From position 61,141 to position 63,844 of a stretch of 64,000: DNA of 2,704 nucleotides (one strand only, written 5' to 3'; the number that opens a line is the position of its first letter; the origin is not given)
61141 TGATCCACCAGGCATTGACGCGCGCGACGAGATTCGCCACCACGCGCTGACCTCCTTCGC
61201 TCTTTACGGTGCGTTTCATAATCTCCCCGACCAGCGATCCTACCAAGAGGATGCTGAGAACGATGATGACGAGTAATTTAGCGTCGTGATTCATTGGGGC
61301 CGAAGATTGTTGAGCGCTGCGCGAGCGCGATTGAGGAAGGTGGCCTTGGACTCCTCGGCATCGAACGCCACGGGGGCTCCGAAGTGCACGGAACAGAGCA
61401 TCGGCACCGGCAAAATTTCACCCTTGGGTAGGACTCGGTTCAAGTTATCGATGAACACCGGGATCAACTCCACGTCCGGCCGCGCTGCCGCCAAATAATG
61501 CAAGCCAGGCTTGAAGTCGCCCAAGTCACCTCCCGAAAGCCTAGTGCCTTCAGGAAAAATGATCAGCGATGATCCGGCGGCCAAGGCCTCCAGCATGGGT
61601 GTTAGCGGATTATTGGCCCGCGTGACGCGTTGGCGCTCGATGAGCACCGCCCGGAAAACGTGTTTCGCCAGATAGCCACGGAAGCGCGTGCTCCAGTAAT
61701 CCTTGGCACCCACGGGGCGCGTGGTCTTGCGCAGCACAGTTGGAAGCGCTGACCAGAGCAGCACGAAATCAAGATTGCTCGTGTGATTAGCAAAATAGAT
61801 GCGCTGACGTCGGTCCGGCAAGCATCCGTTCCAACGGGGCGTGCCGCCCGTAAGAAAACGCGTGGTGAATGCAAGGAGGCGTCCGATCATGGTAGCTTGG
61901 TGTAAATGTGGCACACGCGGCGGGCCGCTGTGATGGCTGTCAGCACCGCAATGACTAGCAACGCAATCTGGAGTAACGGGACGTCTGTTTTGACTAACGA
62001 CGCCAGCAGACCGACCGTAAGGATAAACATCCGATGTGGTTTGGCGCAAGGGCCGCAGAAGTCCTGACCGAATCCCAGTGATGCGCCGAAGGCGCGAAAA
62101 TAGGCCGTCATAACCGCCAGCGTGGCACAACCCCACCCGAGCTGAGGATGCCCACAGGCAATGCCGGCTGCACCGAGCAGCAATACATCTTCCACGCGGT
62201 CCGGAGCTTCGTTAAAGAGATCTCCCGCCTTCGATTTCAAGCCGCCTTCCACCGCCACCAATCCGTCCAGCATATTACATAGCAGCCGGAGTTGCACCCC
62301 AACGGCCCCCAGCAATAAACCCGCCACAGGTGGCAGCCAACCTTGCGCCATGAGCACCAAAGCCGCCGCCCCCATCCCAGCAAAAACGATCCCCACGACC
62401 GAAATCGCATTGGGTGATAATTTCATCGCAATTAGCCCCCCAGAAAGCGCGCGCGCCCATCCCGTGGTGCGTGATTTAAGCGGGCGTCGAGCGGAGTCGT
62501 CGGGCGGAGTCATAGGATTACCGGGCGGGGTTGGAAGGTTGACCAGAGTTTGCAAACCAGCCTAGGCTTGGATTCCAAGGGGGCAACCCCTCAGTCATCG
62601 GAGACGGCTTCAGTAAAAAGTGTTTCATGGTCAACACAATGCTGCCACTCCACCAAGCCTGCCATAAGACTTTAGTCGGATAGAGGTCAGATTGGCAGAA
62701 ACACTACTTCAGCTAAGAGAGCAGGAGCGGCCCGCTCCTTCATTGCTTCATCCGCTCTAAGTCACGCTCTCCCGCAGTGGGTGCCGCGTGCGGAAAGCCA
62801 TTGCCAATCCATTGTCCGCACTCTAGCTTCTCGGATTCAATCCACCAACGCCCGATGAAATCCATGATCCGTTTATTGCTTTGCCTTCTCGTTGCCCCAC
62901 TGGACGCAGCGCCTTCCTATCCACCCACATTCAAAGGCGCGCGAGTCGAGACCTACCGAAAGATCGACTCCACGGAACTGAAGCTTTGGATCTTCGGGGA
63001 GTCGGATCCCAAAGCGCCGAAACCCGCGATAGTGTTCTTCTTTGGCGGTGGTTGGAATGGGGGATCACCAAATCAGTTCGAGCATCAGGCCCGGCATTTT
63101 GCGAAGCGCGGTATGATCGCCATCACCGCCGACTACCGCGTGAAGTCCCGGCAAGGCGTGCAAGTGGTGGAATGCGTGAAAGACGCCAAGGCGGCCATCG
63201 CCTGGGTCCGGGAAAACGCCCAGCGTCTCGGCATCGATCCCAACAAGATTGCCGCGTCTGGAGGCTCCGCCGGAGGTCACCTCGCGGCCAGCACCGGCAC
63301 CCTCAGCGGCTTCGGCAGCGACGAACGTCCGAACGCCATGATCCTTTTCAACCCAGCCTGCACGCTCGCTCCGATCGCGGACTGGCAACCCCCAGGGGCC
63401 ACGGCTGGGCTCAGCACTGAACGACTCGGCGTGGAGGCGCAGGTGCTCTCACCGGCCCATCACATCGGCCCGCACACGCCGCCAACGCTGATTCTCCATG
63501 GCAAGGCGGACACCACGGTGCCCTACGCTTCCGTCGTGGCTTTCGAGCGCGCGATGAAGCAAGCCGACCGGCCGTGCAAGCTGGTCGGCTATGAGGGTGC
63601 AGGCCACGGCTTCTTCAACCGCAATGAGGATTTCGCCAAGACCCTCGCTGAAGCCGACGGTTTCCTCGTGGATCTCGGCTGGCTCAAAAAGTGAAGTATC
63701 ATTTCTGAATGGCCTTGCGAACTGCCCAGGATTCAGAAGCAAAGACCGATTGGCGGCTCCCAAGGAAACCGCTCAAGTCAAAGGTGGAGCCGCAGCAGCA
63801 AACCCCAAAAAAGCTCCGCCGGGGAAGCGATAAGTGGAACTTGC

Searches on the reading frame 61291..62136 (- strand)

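Call 8: search_protein_families(library=pfam, proteins=[window:61291-62136:-], max_evalue=0.01)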
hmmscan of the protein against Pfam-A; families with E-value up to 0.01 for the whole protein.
window:61291-62136:- (281 aa): 1 family
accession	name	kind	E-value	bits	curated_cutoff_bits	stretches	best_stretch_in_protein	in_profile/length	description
PF01553.26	Acyltransferase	-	1.6e-18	67.2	23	1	107-229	11-131/132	Acyltransferase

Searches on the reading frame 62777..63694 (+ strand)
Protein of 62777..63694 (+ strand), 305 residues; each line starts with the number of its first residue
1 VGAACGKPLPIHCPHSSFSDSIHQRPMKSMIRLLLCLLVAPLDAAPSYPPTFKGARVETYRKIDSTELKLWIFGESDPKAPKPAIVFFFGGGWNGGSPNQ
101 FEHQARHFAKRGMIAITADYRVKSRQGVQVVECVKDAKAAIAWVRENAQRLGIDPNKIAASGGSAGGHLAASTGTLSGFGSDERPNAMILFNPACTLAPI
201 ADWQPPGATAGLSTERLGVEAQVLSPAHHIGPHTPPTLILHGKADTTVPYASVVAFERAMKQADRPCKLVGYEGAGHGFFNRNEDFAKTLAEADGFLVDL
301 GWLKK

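Call 8: search_protein_families(library=pfam, proteins=[window:62777-63694:+], max_evalue=0.01)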
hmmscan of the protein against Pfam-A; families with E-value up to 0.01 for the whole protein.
window:62777-63694:+ (305 aa): 10 families
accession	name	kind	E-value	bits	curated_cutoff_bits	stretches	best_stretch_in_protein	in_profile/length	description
PF20434.5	BD-FAE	-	8e-31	107.7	26.8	1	73-258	4-213/215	BD-FAE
PF07859.19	Abhydrolase_3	-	7.9e-21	75.2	25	1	85-280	1-209/210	alpha/beta hydrolase fold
PF00326.27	Peptidase_S9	-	3.9e-16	59.6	22.6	1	100-298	2-207/213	Prolyl oligopeptidase family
PF01738.24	DLH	-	3.6e-10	40.2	21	1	134-303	78-213/217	Dienelactone hydrolase family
PF12146.15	Hydrolase_4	-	6.7e-10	39.1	27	2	213-281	173-236/239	Serine aminopeptidase, S33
PF00135.34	COesterase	-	7e-10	38.9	27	1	77-171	98-198/515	Carboxylesterase family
PF08386.16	Abhydrolase_4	-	3.5e-06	27.5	21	1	232-283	32-79/103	TAP-like protein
PF02129.25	Peptidase_S15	-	0.0028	17.8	23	0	102-170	41-109/262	X-Pro dipeptidyl-peptidase (S15 family)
PF02272.25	DHHA1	-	0.0053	17.6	25.9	0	107-178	11-85/102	DHHA1 domain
PF02230.22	Abhydrolase_2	-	0.0077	16.5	23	0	235-282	157-204/217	Phospholipase/Carboxylesterase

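Call 65: find_encoding_contigs(protein=window:62852-63694:+, flank=10000, max_places=3)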
Protein window:62852-63694:+ (280 aa): no gene with exactly this product is on record in the collection.
